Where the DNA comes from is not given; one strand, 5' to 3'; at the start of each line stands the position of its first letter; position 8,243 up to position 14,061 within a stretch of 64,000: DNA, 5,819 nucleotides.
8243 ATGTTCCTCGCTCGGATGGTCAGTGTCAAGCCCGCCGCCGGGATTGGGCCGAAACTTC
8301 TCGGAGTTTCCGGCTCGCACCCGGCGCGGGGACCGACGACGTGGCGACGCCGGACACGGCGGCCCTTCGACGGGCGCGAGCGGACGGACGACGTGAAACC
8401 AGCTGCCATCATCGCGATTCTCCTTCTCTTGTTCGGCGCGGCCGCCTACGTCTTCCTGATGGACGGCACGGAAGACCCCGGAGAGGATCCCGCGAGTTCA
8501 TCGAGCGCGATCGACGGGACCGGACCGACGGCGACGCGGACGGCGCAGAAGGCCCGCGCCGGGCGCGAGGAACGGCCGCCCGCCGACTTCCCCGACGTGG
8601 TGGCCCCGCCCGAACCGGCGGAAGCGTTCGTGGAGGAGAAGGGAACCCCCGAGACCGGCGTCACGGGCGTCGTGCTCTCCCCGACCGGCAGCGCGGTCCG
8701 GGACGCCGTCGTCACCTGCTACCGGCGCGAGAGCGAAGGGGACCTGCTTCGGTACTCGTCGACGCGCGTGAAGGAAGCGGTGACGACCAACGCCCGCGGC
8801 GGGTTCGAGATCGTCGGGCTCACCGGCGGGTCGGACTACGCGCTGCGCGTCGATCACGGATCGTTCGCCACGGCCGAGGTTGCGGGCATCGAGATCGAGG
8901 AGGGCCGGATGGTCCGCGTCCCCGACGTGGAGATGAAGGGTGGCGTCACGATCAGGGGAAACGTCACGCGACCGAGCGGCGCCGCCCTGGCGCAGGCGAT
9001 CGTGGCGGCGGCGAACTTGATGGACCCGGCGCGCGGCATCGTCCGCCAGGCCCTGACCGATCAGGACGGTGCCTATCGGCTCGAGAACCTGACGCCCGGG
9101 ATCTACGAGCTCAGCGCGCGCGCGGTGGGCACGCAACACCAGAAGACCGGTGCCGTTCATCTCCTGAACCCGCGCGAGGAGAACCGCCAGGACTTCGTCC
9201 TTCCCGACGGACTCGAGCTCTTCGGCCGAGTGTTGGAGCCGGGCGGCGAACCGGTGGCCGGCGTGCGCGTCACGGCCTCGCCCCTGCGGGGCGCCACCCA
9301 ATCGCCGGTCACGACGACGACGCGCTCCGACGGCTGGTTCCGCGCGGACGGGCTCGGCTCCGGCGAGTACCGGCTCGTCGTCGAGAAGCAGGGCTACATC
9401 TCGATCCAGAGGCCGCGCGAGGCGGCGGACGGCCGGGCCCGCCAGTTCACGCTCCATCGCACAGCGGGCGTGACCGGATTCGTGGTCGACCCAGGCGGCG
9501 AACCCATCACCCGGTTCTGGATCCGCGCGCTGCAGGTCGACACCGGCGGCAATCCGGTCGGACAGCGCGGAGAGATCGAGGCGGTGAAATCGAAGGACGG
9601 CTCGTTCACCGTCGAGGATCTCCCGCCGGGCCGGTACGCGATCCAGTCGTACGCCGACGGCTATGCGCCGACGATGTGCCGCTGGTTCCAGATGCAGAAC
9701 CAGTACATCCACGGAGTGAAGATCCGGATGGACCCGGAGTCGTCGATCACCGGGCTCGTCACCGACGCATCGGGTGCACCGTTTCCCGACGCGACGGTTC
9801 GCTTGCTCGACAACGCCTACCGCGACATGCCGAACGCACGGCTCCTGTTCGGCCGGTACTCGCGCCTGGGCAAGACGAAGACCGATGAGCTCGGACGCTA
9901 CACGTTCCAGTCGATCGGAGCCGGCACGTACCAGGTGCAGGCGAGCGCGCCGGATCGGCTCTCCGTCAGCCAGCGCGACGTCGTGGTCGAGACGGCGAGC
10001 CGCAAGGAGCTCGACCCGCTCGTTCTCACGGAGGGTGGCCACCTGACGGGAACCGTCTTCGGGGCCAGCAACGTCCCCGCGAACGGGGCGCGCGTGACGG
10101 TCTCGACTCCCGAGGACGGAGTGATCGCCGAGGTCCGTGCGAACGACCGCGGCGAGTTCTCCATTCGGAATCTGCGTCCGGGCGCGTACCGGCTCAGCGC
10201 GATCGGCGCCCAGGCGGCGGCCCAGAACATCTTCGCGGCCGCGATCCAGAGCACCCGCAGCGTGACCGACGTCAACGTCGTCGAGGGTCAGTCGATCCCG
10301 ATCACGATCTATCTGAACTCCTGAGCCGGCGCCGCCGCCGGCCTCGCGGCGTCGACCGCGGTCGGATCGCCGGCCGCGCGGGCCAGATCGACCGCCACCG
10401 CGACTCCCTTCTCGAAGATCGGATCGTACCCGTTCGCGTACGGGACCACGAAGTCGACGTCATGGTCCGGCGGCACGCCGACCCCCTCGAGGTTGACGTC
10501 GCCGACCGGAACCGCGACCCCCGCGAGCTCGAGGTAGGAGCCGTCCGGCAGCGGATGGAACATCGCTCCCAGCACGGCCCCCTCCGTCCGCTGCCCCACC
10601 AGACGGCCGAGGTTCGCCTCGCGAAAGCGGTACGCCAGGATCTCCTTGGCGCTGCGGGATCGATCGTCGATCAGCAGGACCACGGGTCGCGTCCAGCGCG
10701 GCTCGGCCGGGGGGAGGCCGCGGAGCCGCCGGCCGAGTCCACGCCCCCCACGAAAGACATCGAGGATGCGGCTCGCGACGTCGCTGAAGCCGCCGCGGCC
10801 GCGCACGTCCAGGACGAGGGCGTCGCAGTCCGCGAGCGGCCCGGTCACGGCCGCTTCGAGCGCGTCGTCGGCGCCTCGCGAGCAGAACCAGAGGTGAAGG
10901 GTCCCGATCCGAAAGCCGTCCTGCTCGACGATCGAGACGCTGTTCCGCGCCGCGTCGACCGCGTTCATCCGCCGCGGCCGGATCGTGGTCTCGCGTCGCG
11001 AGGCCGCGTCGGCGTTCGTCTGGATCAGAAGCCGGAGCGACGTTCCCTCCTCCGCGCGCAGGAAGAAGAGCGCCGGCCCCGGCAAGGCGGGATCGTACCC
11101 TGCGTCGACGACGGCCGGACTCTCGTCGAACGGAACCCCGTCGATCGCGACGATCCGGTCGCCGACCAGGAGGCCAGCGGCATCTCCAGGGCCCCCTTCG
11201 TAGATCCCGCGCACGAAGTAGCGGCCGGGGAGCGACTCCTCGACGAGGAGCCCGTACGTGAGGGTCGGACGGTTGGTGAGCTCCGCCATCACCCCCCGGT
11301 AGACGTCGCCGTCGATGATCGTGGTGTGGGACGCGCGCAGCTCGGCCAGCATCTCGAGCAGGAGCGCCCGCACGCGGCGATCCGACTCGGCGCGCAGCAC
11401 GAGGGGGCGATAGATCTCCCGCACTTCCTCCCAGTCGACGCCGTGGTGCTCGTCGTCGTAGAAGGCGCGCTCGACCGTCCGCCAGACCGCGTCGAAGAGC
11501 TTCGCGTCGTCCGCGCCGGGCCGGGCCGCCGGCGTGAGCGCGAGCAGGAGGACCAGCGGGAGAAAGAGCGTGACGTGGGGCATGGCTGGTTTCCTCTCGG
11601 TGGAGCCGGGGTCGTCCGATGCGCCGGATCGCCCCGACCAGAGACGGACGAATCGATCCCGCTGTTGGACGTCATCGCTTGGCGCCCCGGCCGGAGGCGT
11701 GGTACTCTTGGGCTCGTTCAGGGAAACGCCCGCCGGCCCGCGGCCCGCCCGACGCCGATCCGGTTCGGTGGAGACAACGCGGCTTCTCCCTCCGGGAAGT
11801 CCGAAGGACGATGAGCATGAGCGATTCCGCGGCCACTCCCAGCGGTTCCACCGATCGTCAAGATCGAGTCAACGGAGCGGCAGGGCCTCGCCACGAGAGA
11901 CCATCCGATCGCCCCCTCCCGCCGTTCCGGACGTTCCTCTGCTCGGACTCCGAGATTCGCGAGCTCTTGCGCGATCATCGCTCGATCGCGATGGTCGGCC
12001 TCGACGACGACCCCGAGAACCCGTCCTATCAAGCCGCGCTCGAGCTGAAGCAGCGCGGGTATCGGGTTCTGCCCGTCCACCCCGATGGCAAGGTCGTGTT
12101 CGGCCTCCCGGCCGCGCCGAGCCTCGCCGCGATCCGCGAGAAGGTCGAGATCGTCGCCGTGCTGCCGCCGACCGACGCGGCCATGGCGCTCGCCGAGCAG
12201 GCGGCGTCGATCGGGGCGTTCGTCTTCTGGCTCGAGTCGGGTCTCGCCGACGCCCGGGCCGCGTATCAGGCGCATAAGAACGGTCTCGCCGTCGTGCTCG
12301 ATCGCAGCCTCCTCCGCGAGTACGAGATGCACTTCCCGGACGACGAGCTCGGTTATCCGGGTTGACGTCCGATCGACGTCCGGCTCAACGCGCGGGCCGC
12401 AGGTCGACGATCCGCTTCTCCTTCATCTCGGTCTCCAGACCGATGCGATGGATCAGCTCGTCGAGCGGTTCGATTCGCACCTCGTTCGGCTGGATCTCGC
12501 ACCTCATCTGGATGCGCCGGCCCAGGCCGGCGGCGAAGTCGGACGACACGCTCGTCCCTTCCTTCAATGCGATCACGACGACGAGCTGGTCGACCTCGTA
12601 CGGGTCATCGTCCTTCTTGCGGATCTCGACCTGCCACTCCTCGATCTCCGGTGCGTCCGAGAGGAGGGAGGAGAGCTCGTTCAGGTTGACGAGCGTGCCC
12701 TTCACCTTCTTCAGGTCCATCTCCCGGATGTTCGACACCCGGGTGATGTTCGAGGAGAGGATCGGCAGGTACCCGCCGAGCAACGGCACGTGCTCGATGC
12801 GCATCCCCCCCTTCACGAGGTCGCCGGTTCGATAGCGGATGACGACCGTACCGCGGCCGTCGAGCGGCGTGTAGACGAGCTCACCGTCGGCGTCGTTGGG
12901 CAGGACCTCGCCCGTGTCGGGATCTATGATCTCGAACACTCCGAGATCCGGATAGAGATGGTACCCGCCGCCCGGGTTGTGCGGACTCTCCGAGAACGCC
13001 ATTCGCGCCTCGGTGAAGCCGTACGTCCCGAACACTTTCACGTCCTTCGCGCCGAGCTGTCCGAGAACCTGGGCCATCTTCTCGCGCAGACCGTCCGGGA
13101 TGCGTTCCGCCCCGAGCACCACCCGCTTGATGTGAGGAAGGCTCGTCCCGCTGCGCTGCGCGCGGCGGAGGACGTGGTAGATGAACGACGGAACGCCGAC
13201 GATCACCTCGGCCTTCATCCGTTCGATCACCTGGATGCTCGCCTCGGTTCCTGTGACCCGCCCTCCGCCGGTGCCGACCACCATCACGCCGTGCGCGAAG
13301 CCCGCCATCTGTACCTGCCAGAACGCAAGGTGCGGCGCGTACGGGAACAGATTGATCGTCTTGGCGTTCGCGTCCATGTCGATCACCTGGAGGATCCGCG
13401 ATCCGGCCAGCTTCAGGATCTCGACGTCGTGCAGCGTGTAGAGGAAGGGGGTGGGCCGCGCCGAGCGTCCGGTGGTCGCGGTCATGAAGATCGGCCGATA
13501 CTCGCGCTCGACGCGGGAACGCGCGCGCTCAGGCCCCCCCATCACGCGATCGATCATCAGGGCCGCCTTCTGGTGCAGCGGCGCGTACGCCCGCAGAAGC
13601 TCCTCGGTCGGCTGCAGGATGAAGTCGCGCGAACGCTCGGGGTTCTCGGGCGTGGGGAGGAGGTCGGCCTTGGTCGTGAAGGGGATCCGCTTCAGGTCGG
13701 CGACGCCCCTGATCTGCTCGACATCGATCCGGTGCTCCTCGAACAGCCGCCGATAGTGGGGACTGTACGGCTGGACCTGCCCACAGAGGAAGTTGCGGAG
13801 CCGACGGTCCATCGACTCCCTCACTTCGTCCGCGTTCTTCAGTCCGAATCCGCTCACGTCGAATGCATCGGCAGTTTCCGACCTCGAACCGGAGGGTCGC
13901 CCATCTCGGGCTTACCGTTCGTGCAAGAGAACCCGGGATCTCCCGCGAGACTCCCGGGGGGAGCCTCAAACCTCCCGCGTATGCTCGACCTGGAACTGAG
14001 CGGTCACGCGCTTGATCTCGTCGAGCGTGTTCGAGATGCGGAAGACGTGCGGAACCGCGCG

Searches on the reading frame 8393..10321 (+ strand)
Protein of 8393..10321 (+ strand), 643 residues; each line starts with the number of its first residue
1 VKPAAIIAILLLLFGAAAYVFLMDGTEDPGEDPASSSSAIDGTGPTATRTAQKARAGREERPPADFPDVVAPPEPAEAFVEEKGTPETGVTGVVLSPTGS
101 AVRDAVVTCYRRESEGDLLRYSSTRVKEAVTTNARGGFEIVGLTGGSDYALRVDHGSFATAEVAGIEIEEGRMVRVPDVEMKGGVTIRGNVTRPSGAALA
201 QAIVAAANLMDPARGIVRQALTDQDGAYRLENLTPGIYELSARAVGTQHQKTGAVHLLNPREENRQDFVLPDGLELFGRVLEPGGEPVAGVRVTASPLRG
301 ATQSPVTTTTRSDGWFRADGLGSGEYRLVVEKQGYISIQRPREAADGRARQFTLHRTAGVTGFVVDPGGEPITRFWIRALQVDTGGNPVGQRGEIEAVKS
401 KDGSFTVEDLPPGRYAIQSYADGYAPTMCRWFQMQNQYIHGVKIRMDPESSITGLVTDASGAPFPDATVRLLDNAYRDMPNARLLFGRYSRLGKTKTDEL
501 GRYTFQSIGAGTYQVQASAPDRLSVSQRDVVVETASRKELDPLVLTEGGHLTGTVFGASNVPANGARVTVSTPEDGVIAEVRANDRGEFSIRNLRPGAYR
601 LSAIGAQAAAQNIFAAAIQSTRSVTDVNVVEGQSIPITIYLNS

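Call 8: search_protein_families(library=pfam, proteins=[window:8393-10321:+], max_evalue=0.01)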
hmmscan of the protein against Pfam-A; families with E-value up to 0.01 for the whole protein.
window:8393-10321:+ (643 aa): 20 families
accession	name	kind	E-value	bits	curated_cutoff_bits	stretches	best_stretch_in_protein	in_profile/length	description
PF13620.12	CarboxypepD_reg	-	4.5e-73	242.1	32.3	6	186-270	1-81/82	Carboxypeptidase regulatory-like domain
PF17210.9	SdrD_B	-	7.8e-24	84.5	29.7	1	492-534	39-81/112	SdrD B-like domain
PF13715.12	CarbopepD_reg_2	-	1.3e-23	83.2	32.2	1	215-251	23-59/88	CarboxypepD_reg-like domain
PF17802.7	SpaA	-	5.5e-16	58.9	23.1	0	457-522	8-64/91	Prealbumin-like fold domain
PF14686.12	fn3_3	-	9.6e-15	54.6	24.4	0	581-608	29-56/75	Polysaccharide lyase family 4, domain II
PF09430.16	EMC7_beta-sandw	-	1.7e-13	51.2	26.6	0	391-419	18-45/122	ER membrane protein complex subunit 7, beta-sandwich domain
PF00775.27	Dioxygenase_C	-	1.1e-09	38.5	27.3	0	452-520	32-103/182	Dioxygenase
PF02369.22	Big_1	-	6.9e-08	32.9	34.9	0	279-318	24-64/93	Bacterial Ig-like domain (group 1)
PF23193.1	NOMO_3rd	-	9.2e-07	29.4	27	0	298-331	52-85/120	NOMO third transthyretin-like domain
PF07210.18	DUF1416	-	1.3e-06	28.7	23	0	551-621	22-90/97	Protein of unknown function (DUF1416)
PF07495.19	Y_Y_Y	-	1.3e-06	28.6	26.6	0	581-601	24-42/65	Y_Y_Y domain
PF24421.1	Ig_J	-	4.2e-06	27.2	29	0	217-251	58-91/104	Tip attachment protein J, Ig-like domain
PF10670.15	DUF4198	-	5e-06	27.2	34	0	542-605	140-207/209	Domain of unknown function (DUF4198)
PF24025.1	Ig_DR_A0283-like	-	5.4e-06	27.1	27.1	0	495-539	40-85/102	DR_A0283-like, Ig-like domain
PF11974.14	bMG3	-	1.4e-05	25.4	34.9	0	559-613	24-71/103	Bacterial alpha-2-macroglobulin MG3 domain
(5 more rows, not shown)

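Call 9: search_protein_families(library=ncbifam, proteins=[window:8393-10321:+], max_evalue=0.01)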
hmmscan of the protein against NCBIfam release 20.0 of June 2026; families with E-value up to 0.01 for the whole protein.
window:8393-10321:+ (643 aa): 6 families
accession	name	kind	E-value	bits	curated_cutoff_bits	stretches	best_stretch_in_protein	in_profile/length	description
NF052345.1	S_layer_anammox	exception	4.3e-11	41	1400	1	450-634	1313-1477/1596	Kustd1514 family S-layer glycoprotein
TIGR04134.1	lipo_with_rSAM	hypoth_equivalog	5.3e-10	39.5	39.8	0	82-150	32-101/150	radical SAM-associated putative lipoprotein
NF058648.1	ECF_sub_HI1622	equivalog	2.5e-07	30.8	100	1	544-603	20-80/180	NikL family nickel/cobalt ECF transporter subunit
TIGR02422.1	protocat_beta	equivalog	3.9e-06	26.7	296.4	0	210-241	102-133/220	protocatechuate 3,4-dioxygenase subunit beta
NF000535.3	MSCRAMM_SdrC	exception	0.0001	20.5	1700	0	491-523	534-566/963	MSCRAMM family adhesin SdrC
NF012181.0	MSCRAMM_SdrD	exception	0.0043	14.5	2500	0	492-523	1052-1083/1379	MSCRAMM family adhesin SdrD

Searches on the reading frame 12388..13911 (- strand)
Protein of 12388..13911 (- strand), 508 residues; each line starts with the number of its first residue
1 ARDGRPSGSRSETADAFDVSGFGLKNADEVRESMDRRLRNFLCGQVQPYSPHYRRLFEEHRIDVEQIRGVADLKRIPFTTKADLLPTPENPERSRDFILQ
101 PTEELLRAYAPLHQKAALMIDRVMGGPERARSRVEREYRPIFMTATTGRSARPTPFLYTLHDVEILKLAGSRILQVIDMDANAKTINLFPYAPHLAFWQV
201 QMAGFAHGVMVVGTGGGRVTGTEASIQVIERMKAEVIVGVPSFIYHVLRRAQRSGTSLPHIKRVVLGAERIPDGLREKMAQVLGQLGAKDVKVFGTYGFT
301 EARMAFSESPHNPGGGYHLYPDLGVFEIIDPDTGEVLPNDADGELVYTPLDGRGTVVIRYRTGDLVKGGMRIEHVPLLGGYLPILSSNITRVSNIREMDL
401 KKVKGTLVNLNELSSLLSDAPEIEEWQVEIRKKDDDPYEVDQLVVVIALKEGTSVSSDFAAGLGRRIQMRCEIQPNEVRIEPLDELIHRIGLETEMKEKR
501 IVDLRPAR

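Call 52: search_protein_families(library=pfam, proteins=[window:12388-13911:-], max_evalue=0.0001)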
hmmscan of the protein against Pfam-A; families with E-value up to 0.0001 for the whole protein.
window:12388-13911:- (508 aa): 1 family
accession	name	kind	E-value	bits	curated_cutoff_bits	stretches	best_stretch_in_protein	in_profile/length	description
PF00501.34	AMP-binding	-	6.5e-14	52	29.9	1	181-346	204-373/384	AMP-binding enzyme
